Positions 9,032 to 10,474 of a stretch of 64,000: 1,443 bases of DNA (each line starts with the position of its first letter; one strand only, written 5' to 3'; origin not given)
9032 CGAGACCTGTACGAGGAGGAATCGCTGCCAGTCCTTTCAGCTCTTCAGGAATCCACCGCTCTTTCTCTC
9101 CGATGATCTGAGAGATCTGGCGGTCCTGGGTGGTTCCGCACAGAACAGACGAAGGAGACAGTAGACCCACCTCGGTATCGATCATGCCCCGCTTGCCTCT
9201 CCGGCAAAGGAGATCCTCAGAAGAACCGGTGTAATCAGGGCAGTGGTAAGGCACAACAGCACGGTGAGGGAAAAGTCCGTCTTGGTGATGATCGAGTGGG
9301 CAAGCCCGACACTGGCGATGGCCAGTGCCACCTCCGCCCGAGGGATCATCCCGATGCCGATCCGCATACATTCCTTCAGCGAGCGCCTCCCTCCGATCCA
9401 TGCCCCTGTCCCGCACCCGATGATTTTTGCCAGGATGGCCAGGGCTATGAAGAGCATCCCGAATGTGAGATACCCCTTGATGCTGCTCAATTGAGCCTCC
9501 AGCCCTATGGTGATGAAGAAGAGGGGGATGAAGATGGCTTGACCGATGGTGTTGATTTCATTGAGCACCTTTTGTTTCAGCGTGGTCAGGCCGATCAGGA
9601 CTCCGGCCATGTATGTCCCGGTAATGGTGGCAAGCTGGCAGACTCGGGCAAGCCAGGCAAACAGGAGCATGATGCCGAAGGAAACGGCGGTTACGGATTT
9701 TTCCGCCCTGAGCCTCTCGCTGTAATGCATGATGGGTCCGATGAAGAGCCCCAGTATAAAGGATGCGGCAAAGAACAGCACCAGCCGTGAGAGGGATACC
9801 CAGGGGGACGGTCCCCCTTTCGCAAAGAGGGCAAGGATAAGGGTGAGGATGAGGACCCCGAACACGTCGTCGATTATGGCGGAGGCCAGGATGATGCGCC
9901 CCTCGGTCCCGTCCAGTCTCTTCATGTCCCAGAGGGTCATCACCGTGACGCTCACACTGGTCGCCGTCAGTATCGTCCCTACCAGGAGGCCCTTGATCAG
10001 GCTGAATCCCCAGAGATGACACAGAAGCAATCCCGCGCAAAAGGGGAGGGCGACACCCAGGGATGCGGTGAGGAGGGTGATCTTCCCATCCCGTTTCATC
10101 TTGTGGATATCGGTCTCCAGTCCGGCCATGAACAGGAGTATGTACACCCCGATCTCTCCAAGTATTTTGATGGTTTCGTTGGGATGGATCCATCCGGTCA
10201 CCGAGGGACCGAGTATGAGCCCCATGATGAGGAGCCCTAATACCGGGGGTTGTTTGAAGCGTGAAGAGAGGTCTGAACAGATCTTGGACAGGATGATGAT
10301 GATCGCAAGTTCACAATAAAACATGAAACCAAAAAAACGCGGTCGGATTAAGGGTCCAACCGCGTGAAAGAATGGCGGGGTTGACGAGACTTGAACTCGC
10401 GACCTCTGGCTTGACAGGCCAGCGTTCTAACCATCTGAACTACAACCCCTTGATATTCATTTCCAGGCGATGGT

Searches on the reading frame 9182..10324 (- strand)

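Call 18: search_protein_families(library=ncbifam, proteins=[window:9182-10324:-], max_evalue=0.00001)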
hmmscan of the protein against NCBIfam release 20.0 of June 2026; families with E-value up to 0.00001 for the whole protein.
window:9182-10324:- (380 aa): 5 families
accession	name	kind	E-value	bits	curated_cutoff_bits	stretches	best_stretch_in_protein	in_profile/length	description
TIGR00932.1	2a37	subfamily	1.5e-52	178.8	238.3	1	13-276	4-273/275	monovalent cation:proton antiporter-2 (CPA2) family protein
NF045626.1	FeTrans_MagA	equivalog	2.6e-29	102.4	700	1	6-369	11-374/386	iron transporter MagA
NF002973.0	PRK03659.1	equivalog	1.5e-14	53.5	804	1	13-371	17-375/602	glutathione-regulated potassium-efflux system protein KefB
NF002924.0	PRK03562.1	equivalog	6.2e-11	41.4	752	1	20-284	24-292/623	glutathione-regulated potassium-efflux system protein KefC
NF007950.1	PRK10669.1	equivalog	4.2e-09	35.8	700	1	10-369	15-384/547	YbaL family putative K(+) efflux transporter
